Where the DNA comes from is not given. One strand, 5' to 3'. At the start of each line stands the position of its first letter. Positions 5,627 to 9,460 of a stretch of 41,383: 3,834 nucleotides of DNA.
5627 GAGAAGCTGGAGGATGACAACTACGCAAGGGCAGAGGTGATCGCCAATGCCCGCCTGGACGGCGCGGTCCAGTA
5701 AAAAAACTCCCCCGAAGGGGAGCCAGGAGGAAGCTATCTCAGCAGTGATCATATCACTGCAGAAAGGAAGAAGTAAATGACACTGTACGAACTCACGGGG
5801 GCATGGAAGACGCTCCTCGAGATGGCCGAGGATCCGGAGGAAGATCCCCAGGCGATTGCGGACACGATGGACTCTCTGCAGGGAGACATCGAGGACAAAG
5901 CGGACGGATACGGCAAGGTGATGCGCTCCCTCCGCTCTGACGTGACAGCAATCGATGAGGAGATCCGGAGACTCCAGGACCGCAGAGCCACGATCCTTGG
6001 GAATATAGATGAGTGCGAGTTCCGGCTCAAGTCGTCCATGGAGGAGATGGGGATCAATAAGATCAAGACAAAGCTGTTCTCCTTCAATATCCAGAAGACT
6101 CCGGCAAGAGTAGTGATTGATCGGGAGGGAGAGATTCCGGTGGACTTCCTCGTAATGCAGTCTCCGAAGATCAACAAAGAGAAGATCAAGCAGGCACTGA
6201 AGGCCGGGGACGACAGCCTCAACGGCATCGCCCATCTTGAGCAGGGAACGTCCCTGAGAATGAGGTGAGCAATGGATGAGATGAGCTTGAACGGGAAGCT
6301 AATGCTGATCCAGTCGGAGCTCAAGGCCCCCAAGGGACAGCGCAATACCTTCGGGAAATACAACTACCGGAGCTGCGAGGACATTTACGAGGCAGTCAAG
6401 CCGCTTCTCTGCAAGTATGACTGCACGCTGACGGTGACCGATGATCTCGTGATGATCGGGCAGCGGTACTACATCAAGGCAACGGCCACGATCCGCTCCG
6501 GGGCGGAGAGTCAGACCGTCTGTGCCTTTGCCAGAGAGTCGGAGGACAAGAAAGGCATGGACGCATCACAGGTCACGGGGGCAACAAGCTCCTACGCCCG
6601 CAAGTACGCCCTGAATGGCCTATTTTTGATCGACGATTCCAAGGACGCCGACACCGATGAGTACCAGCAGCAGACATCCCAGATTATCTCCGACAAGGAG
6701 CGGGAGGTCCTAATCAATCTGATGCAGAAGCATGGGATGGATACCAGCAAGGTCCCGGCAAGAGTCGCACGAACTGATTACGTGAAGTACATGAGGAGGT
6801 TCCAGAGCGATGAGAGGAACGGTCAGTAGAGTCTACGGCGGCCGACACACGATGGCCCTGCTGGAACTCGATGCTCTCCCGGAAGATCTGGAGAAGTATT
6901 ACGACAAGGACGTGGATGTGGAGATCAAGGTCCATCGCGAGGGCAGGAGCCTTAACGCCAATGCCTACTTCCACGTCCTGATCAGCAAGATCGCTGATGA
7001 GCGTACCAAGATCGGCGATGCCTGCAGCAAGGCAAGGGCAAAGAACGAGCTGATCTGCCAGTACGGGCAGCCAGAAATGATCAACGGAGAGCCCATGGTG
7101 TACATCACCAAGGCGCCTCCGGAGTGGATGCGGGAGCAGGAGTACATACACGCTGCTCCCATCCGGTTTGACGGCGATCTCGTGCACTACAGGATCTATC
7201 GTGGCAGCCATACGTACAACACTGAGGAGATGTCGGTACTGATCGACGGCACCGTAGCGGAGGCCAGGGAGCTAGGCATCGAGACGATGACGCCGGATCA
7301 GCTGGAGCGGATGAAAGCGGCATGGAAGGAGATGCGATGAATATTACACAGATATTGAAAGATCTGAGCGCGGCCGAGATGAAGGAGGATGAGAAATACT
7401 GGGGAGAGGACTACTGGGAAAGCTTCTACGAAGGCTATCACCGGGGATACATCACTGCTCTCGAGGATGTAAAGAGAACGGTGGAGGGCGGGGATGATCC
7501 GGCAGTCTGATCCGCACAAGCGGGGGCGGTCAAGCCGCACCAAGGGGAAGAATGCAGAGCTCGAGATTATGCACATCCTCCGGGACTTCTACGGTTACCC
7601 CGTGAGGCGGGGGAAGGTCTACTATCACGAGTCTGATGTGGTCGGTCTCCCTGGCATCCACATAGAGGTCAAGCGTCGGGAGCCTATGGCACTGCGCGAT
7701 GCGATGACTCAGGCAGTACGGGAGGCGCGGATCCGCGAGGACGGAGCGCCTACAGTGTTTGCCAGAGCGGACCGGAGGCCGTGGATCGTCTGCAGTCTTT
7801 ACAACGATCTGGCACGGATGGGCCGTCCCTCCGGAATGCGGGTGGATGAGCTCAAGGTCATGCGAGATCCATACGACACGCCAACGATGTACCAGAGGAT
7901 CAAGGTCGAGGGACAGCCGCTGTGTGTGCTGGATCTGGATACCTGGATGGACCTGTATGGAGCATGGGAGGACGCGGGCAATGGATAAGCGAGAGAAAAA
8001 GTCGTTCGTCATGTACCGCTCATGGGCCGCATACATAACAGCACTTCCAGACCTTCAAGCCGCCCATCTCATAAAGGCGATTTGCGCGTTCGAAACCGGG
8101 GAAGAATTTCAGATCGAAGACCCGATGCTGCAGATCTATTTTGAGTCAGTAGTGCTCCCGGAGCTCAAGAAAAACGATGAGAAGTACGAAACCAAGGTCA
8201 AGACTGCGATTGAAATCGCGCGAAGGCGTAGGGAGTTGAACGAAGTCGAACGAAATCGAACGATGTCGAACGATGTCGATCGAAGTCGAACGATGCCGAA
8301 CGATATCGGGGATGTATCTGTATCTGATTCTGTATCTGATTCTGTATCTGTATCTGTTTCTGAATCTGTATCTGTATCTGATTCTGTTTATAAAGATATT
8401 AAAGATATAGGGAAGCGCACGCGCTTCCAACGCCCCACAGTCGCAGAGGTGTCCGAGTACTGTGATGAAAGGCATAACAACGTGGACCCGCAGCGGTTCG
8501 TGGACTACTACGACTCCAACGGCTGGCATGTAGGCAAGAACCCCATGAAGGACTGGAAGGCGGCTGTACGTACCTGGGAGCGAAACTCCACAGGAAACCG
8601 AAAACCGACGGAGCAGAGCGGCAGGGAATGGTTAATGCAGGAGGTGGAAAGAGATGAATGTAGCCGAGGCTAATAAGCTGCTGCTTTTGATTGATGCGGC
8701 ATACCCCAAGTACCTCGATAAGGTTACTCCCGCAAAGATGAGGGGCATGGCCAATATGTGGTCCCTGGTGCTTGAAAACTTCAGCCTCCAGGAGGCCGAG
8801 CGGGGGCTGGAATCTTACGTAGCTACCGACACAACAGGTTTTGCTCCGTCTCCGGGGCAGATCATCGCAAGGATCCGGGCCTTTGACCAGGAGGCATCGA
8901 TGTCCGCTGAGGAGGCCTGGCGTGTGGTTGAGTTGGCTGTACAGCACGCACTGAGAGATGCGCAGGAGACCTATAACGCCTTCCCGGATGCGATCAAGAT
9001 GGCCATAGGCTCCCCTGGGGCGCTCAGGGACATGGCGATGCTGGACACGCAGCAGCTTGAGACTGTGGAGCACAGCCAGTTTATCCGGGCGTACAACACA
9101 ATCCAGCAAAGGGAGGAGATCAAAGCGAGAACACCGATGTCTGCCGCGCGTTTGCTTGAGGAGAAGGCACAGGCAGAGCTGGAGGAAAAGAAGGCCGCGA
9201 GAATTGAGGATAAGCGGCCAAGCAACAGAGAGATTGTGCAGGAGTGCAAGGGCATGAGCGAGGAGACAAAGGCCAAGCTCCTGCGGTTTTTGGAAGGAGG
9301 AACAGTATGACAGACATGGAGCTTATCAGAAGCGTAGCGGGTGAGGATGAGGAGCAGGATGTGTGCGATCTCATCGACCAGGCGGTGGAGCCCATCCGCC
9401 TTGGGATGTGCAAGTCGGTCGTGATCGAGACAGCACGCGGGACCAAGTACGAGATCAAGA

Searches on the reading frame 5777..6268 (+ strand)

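Call 48: search_protein_families(library=pfam, proteins=[window:5777-6268:+], max_evalue=0.01)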
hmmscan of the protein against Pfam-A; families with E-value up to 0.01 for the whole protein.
window:5777-6268:+ (163 aa): 1 family
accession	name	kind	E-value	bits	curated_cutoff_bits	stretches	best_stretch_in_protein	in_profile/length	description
PF05565.16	Sipho_Gp157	-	5.5e-43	147.2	28.6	1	2-163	1-162/162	Siphovirus Gp157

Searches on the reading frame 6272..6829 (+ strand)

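Call 48: search_protein_families(library=pfam, proteins=[window:6272-6829:+], max_evalue=0.01)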
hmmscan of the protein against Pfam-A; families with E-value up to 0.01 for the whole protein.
window:6272-6829:+ (185 aa): 1 family
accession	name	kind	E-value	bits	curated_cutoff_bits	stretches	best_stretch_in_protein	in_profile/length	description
PF04404.17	ERF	-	5.7e-35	121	25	1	9-137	4-135/153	ERF superfamily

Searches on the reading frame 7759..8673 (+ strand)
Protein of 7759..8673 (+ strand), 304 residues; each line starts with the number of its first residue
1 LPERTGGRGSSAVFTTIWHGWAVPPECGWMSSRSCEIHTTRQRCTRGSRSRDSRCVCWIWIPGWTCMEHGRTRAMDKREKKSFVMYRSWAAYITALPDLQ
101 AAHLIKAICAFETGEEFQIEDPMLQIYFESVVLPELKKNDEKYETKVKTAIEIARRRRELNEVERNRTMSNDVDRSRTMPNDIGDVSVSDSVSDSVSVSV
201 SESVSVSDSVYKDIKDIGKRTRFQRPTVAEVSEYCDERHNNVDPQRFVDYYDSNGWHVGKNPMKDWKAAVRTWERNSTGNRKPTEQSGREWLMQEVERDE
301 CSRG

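Call 48: search_protein_families(library=pfam, proteins=[window:7759-8673:+], max_evalue=0.01)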
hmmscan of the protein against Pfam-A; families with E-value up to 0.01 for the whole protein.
window:7759-8673:+ (304 aa): 1 family
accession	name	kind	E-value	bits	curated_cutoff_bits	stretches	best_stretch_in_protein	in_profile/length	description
PF19808.4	DUF6291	-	3.6e-13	49.9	27.2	1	82-155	1-73/79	Family of unknown function (DUF6291)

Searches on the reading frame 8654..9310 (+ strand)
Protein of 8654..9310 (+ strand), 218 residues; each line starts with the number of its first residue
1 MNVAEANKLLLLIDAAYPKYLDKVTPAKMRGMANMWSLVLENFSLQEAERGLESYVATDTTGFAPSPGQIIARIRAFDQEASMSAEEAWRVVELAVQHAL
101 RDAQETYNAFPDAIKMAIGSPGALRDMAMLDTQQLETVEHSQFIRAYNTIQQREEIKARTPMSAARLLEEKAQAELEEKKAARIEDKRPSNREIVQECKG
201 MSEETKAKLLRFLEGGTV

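Call 48: search_protein_families(library=pfam, proteins=[window:8654-9310:+], max_evalue=0.01)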
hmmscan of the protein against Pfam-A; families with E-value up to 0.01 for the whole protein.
window:8654-9310:+ (218 aa): 1 family
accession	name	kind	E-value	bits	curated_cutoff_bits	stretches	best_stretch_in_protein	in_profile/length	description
PF11417.13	Inhibitor_G39P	-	0.00026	21.9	22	1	5-71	4-69/69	Loader and inhibitor of phage G40P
